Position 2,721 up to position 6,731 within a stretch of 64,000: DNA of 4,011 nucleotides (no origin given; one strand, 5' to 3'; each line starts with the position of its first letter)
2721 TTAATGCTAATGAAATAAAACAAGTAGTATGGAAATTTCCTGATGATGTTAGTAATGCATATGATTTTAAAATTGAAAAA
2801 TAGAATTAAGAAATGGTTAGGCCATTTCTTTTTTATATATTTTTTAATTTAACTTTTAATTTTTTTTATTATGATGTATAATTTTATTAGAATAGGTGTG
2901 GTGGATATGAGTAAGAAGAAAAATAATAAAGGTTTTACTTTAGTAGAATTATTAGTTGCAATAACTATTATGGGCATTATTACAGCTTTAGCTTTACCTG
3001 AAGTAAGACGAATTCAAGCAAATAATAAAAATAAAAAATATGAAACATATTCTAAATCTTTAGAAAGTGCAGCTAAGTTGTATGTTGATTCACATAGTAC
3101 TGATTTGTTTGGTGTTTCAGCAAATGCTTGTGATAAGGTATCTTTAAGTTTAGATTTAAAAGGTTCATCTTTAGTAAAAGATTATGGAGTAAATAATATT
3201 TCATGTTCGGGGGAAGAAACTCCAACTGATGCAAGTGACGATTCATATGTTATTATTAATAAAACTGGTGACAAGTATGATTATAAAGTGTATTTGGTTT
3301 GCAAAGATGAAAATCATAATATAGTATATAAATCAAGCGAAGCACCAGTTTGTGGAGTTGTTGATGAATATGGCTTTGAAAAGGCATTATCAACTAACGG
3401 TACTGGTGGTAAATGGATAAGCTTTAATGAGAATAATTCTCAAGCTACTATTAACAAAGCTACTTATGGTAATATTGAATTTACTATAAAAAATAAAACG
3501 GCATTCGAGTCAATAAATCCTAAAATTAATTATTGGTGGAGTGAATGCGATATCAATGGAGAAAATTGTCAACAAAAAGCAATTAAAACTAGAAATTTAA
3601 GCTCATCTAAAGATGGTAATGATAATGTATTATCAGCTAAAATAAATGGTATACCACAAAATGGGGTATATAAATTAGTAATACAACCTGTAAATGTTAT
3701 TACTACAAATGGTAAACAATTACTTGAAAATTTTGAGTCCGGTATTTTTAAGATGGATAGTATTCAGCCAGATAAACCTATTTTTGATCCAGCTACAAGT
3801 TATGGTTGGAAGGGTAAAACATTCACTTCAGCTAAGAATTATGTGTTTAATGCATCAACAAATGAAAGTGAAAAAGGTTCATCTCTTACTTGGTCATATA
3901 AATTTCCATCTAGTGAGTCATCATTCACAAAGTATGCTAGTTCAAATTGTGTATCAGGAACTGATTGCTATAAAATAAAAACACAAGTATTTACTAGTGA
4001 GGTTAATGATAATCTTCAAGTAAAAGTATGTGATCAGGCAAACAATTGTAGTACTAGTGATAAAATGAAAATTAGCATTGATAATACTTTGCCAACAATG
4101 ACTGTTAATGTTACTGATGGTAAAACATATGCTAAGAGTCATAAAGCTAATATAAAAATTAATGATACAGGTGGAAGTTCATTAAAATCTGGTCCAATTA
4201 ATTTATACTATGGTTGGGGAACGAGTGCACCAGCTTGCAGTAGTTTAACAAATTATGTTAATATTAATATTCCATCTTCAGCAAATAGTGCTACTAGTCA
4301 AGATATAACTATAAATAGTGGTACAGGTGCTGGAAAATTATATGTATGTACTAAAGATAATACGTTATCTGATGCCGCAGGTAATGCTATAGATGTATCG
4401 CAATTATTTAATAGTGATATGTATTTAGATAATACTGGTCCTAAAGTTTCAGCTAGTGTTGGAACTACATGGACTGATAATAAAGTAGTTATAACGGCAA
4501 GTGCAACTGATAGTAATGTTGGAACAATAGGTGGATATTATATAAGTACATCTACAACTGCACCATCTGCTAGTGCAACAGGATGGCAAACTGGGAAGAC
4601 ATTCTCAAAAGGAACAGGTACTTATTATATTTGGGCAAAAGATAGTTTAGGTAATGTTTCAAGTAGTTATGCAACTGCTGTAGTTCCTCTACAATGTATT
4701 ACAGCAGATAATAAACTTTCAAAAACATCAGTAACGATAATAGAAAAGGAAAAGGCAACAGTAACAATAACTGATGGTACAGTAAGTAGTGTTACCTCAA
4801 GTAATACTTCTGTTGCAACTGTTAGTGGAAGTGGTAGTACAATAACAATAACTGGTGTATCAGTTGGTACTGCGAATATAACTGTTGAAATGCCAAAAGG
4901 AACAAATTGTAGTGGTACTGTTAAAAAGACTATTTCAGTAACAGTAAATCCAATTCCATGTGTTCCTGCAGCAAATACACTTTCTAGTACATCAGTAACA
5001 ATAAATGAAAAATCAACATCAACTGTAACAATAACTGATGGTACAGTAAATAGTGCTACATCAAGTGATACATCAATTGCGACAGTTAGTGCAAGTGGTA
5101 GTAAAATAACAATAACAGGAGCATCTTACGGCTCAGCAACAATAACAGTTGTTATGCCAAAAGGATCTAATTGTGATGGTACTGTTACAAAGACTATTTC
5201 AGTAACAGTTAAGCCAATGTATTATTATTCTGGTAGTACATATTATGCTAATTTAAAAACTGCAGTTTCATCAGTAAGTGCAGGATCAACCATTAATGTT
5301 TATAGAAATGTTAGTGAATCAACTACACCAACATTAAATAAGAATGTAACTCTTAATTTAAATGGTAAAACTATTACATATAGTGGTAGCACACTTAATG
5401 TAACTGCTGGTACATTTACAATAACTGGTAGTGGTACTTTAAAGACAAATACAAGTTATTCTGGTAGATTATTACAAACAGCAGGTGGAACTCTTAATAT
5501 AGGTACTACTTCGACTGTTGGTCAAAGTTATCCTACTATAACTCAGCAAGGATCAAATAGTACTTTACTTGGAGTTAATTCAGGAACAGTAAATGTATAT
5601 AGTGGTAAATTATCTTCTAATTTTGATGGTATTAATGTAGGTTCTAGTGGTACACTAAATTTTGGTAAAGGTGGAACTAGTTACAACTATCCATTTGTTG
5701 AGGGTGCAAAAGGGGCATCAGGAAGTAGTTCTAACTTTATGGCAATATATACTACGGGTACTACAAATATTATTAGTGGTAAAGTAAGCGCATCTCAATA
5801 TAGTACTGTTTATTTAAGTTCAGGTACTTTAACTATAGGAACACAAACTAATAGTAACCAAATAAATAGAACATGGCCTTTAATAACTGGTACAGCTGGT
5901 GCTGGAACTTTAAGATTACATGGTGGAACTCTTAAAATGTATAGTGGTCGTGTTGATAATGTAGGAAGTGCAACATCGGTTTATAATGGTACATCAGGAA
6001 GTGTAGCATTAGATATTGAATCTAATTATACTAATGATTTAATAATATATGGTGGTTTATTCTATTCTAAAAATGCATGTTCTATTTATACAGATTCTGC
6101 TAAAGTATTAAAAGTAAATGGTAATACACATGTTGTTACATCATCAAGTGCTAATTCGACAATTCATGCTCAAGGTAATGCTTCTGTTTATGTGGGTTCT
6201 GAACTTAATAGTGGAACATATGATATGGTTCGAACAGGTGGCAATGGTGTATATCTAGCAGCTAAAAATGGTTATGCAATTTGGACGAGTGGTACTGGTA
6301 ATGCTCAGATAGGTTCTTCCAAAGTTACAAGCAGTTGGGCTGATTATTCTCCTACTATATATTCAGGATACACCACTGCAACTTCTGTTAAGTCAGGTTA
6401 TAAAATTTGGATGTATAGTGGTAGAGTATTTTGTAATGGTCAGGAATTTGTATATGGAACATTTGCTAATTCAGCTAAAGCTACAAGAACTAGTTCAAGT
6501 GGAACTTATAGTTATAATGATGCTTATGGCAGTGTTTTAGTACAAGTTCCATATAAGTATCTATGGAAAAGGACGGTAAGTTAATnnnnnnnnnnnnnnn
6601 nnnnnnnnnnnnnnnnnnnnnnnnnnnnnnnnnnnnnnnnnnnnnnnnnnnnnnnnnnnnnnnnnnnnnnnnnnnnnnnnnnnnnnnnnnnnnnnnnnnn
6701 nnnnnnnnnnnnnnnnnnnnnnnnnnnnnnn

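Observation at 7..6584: Mosaic near-identical DNA tracts shared by two giant pilin-like genes, consistent with gene conversion or recombination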

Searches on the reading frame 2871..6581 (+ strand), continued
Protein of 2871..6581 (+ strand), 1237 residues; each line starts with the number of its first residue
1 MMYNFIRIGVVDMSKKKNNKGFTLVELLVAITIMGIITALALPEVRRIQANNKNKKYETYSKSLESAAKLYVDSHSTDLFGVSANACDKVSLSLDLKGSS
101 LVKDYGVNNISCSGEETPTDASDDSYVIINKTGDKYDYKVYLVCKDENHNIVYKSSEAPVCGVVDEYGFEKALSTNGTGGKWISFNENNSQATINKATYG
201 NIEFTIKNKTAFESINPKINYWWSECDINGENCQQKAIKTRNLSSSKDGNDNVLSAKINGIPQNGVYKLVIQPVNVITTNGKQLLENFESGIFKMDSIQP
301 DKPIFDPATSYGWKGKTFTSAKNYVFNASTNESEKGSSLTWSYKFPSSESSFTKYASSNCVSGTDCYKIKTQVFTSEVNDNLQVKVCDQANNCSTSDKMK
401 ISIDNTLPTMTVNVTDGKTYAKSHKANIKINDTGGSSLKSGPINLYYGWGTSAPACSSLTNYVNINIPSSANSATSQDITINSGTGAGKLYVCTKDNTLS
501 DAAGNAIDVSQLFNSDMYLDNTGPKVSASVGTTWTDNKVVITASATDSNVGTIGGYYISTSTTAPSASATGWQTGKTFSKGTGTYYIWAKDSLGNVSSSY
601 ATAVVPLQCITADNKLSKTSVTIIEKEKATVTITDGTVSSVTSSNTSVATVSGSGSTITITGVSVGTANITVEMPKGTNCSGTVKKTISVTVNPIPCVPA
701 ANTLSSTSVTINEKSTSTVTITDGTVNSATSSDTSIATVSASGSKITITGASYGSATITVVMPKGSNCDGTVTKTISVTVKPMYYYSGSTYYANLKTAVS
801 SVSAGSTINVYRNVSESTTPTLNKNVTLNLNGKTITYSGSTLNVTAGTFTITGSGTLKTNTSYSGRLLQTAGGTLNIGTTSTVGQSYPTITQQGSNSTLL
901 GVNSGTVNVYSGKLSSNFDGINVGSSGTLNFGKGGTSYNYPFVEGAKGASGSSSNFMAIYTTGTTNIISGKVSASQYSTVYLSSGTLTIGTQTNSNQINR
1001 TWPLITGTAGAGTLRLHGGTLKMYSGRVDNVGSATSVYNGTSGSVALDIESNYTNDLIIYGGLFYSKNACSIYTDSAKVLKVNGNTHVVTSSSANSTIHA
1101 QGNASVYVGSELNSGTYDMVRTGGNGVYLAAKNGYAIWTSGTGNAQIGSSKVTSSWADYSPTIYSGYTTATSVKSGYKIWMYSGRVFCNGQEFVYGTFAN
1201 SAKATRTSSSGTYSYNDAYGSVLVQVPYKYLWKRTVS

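Call 73: search_solved_structures(query=P0001, max_evalue=0.01)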
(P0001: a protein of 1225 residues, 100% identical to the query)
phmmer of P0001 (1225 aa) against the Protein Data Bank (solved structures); distinct sequences matched with E-value up to 0.01: 5.
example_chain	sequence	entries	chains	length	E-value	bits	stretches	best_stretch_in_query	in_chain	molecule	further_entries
9egp_A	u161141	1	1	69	6.2e-06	27.7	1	2-63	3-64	Geopilin domain 1 protein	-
7tgg_A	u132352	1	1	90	1.8e-05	26.1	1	2-53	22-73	Geopilin domain 1 protein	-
8tj2_C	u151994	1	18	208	0.00056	21.2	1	10-61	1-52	Type IV major pilin protein PilA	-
8pfb_G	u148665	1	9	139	0.00097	20.4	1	10-64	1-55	Type IV pilin PilE1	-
9laa_A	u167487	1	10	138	0.0081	17.4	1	4-39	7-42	Type IV pilin protein PilA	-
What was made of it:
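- On Type IV pilin / class III signal peptide proteins: The N-terminus aligns to alpha-1 of solved pilins 8tj2 PilA, 8pfb PilE1 and the geopilins (call 73).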

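Call 74: search_protein_families(library=ncbifam, proteins=[P0001, P0002], max_evalue=0.01)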
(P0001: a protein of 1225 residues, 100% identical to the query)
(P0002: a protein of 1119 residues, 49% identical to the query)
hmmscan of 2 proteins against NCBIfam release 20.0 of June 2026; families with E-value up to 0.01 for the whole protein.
P0001 (1225 aa): 11 families
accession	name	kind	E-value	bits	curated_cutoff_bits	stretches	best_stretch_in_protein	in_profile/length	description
NF041013.1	T4P_ComGE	equivalog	2.4e-09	37.1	49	1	5-46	1-42/83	competence type IV pilus minor pilin ComGE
NF041775.1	typeIV_PilA_Myxo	equivalog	3.5e-08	33.7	400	1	6-60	9-63/214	type IV pilin protein PilA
TIGR02532.1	IV_pilin_GFxxxE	domain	6.3e-07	29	16.3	1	8-30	2-24/24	prepilin-type N-terminal cleavage/methylation domain-containing protein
NF040999.1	pilin_ComGC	equivalog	7.9e-06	26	75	1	8-60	2-54/84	competence type IV pilus major pilin ComGC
TIGR01710.1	typeII_sec_gspG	equivalog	1.6e-05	24.9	88.85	1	8-59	1-52/134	type II secretion system major pseudopilin GspG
TIGR01708.2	typeII_sec_gspH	equivalog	0.00014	21.9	80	1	8-34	2-28/169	type II secretion system minor pseudopilin GspH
NF007862.0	PRK10574.1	equivalog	0.0011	19.1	138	1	5-33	2-30/145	prepilin peptidase-dependent pilin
NF007800.0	PRK10506.1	equivalog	0.0026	17.6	158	1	4-39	5-40/163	prepilin peptidase-dependent protein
NF041002.1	pilin_ComGF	equivalog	0.0029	17.8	80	0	7-46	1-40/139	competence type IV pilus minor pilin ComGF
NF007848.0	PRK10557.1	equivalog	0.0078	15.5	120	0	3-100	6-102/192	prepilin peptidase-dependent protein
NF009144.0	PRK12496.1-1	equivalog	0.0084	16.1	297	0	41-151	48-148/176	hypothetical protein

P0002 (1119 aa): 8 families
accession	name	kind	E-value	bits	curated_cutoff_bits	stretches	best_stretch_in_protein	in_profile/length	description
NF041013.1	T4P_ComGE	equivalog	1.3e-06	28.4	49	1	6-45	1-40/83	competence type IV pilus minor pilin ComGE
TIGR02532.1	IV_pilin_GFxxxE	domain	1e-05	25.2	16.3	1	9-31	2-24/24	prepilin-type N-terminal cleavage/methylation domain-containing protein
NF040999.1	pilin_ComGC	equivalog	1.2e-05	25.4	75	1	10-60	3-53/84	competence type IV pilus major pilin ComGC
TIGR01710.1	typeII_sec_gspG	equivalog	0.0001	22.3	88.85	1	10-60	2-52/134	type II secretion system major pseudopilin GspG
NF007800.0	PRK10506.1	equivalog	0.0012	18.7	158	1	2-76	2-80/163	prepilin peptidase-dependent protein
TIGR01708.2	typeII_sec_gspH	equivalog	0.0016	18.4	80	1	10-55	3-49/169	type II secretion system minor pseudopilin GspH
TIGR02596.1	TIGR02596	subfamily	0.0021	18.2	70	0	11-35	1-25/196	Verru_Chthon cassette protein D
TIGR02599.1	TIGR02599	subfamily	0.0035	16.6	256.5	1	10-31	1-22/361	Verru_Chthon cassette protein C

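Call 80: find_encoding_contigs(protein=P0018, flank=10000, max_places=2)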
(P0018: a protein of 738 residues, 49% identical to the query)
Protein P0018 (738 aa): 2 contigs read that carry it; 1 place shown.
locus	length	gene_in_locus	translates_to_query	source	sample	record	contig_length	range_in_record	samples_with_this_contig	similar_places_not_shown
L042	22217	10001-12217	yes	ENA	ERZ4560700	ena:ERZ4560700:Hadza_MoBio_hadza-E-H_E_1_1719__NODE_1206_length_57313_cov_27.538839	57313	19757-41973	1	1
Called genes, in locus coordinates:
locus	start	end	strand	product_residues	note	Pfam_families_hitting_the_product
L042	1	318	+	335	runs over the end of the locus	PF00106:adh_short, PF01073:3Beta_HSD, PF01370:Epimerase, PF02719:Polysacc_synt_2, PF04321:RmlD_sub_bind, PF08659:KR (weak), PF13460:NAD_binding_10 (weak), PF16363:GDP_Man_Dehyd, +1 more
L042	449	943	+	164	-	-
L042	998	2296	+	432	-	PF05697:Trigger_N, PF00254:FKBP_C, PF05698:Trigger_C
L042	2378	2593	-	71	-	PF00037:Fer4 (faint), PF13459:Fer4_15, PF13370:Fer4_13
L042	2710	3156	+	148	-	PF13328:HD_4 (faint)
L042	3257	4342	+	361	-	-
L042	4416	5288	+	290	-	-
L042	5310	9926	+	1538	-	PF14480:DNA_pol3_a_NI, PF01336:tRNA_anti-codon (weak), PF02811:PHP, PF00929:RNase_T, PF02811:PHP, PF07733:DNA_pol3_alpha, PF17657:DNA_pol3_finger, PF14579:HHH_6, +1 more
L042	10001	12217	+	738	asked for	PF07963:N_methyl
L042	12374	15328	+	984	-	PF02463:SMC_N, PF13304:AAA_21 (weak), PF13476:AAA_23 (weak), PF13555:AAA_29 (weak), PF06470:SMC_hinge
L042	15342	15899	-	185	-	PF01327:Pep_deformylase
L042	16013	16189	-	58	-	-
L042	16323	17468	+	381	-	PF01098:FTSW_RODA_SPOVE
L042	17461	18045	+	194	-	PF00882:Zn_dep_PLPC (faint)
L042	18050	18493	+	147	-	-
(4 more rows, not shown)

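Call 81: find_encoding_contigs(protein=P0028, flank=10000, max_places=2)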
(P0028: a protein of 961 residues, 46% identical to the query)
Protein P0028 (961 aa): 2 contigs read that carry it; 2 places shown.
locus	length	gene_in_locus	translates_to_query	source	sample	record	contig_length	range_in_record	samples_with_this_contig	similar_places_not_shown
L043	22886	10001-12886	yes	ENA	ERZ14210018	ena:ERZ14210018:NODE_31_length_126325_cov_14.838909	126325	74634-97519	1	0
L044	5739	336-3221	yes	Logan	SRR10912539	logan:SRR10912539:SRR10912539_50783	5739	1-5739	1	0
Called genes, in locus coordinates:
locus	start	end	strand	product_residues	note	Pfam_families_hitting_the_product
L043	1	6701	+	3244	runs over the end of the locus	PF12810:ALK_LTK_GRD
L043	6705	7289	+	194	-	-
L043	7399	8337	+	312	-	PF13472:Lipase_GDSL_2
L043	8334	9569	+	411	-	PF12229:PG_binding_4, PF04294:VanW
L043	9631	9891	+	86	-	PF04232:SpoVS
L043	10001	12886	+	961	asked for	PF07963:N_methyl, PF09479:Flg_new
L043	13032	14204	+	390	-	PF13240:Zn_Ribbon_1 (weak), PF18936:DUF5684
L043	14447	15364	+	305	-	PF01244:Peptidase_M19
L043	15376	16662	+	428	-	PF02403:Seryl_tRNA_N, PF00587:tRNA-synt_2b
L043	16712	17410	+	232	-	-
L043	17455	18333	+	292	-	-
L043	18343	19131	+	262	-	PF04536:TPM_phosphatase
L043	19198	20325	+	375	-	PF13421:Band_7_1, PF13240:Zn_Ribbon_1 (faint), PF13248:Zn_ribbon_3 (weak)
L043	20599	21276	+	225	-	PF12796:Ank_2 (faint)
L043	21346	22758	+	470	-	PF00919:UPF0004, PF04055:Radical_SAM, PF01938:TRAM (weak)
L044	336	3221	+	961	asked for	PF07963:N_methyl, PF09479:Flg_new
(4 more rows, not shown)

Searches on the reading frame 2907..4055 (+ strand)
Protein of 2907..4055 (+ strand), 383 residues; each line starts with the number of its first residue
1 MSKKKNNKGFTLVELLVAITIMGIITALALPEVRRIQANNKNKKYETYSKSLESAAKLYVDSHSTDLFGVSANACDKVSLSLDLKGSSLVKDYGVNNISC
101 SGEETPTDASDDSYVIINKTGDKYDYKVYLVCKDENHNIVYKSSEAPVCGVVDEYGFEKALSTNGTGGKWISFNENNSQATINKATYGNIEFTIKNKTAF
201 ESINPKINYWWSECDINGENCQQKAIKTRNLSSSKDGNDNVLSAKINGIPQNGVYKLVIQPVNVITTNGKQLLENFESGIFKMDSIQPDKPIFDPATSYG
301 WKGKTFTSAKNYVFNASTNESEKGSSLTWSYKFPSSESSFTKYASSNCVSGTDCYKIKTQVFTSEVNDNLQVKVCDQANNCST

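Call 76: search_protein_families(library=pfam, proteins=[window:2907-4055:+], max_evalue=10)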
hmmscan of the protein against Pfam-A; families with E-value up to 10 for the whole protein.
window:2907-4055:+ (383 aa): 3 families
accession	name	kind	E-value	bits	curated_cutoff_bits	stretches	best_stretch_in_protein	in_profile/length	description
PF07963.17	N_methyl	-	9.6e-10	38.1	21.2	1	4-30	1-27/27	Prokaryotic N-terminal methylation motif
PF22017.1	HP1454-like_C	-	0.0015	19.1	27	2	352-381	34-63/93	LPP20 lipofamily protein, C-terminal domain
PF10818.13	SecM_small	-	0.15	13.3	26.1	1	21-49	9-37/95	secA translation cis-regulator SecM, small type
